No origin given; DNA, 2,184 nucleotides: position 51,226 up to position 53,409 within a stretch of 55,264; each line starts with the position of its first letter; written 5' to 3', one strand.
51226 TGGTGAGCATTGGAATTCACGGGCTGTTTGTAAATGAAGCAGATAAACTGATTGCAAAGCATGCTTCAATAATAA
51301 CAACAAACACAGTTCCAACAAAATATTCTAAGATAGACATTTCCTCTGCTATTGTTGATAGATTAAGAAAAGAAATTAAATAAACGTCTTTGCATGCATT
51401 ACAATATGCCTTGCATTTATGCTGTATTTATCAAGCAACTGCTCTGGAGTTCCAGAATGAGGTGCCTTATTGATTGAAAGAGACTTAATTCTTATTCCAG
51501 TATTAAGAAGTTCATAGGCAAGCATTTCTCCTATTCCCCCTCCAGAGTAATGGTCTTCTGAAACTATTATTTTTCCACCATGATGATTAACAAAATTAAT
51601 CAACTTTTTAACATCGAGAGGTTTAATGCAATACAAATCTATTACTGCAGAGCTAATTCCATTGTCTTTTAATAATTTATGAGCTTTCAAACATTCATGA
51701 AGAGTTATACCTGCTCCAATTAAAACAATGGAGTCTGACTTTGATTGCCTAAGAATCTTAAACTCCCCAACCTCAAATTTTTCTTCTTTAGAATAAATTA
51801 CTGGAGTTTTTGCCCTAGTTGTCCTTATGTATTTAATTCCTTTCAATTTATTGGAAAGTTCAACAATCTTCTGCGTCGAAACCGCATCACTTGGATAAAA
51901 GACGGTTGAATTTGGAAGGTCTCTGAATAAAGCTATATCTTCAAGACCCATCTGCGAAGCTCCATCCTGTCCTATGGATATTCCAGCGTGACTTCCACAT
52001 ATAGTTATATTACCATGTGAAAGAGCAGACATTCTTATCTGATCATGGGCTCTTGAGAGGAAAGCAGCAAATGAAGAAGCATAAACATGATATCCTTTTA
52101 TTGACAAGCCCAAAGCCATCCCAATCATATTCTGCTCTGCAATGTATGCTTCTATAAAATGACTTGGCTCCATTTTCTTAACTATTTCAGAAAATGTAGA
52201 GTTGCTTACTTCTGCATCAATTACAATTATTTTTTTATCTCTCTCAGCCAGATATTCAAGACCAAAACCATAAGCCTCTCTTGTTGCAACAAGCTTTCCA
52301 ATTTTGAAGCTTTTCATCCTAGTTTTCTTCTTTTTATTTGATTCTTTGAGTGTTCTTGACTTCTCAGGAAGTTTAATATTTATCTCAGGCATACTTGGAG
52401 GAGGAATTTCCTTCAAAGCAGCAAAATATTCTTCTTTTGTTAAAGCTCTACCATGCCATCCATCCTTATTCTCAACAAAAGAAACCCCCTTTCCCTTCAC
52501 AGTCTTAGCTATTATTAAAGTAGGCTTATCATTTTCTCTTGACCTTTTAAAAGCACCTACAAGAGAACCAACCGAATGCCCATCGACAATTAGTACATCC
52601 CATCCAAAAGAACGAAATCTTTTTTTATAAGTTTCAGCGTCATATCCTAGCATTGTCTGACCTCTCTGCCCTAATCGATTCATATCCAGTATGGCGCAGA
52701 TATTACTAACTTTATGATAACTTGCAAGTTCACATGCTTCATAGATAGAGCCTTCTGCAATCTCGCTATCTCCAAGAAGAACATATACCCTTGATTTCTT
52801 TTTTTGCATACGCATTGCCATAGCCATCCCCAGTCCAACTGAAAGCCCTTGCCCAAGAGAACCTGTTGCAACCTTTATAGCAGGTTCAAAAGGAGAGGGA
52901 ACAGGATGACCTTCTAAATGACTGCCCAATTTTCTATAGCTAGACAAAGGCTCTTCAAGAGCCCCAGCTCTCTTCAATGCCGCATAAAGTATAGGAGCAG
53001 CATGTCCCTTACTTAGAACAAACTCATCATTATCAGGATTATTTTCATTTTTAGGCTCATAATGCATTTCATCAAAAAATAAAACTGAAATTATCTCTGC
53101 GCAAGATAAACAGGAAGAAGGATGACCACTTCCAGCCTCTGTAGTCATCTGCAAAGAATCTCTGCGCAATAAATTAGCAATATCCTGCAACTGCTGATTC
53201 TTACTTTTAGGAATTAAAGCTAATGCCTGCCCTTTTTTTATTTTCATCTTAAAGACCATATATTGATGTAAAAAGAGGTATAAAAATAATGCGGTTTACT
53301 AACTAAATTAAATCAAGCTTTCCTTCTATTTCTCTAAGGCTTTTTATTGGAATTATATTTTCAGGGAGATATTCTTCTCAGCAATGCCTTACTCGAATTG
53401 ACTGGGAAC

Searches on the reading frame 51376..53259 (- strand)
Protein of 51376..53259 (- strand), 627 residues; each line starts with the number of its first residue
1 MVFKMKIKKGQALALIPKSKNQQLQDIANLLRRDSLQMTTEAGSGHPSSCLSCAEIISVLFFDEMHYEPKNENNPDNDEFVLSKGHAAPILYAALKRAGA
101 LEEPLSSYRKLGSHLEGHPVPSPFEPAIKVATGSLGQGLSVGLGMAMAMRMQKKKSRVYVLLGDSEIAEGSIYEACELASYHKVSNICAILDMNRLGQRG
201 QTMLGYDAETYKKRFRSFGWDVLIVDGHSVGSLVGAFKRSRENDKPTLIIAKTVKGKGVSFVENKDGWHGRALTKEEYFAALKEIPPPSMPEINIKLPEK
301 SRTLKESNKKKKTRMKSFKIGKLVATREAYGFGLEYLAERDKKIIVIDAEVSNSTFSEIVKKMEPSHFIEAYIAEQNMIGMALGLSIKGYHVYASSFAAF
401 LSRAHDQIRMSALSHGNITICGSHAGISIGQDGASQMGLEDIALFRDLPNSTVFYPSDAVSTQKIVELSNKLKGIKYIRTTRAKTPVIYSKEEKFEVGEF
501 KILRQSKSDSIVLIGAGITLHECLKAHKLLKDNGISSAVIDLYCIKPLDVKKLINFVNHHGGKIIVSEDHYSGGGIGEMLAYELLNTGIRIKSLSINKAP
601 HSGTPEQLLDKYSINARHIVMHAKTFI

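Call 66: search_protein_families(library=pfam, proteins=[window:51376-53259:-], max_evalue=0.001)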
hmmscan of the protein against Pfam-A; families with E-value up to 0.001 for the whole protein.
window:51376-53259:- (627 aa): 6 families
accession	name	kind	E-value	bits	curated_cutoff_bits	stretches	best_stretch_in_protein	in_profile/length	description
PF00456.26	Transketolase_N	-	7.7e-48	163.6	22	1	26-279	4-269/334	Transketolase, thiamine diphosphate binding domain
PF02779.29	Transket_pyr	-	1.5e-39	135.8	27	1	324-485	3-172/174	Transketolase, pyrimidine binding domain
PF02780.25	Transketolase_C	-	1.7e-20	73.6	25.9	1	502-619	3-124/124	Transketolase, C-terminal domain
PF00676.26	E1_dh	-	1.5e-09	37.7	22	1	131-254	99-225/300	Dehydrogenase E1 component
PF13292.11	DXP_synthase_N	-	3.7e-08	33.4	21.2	1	18-194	12-171/274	1-deoxy-D-xylulose-5-phosphate synthase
PF22613.1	Transketolase_C_1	-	0.00083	20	27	0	503-549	6-52/113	Transketolase-like TK C-terminal domain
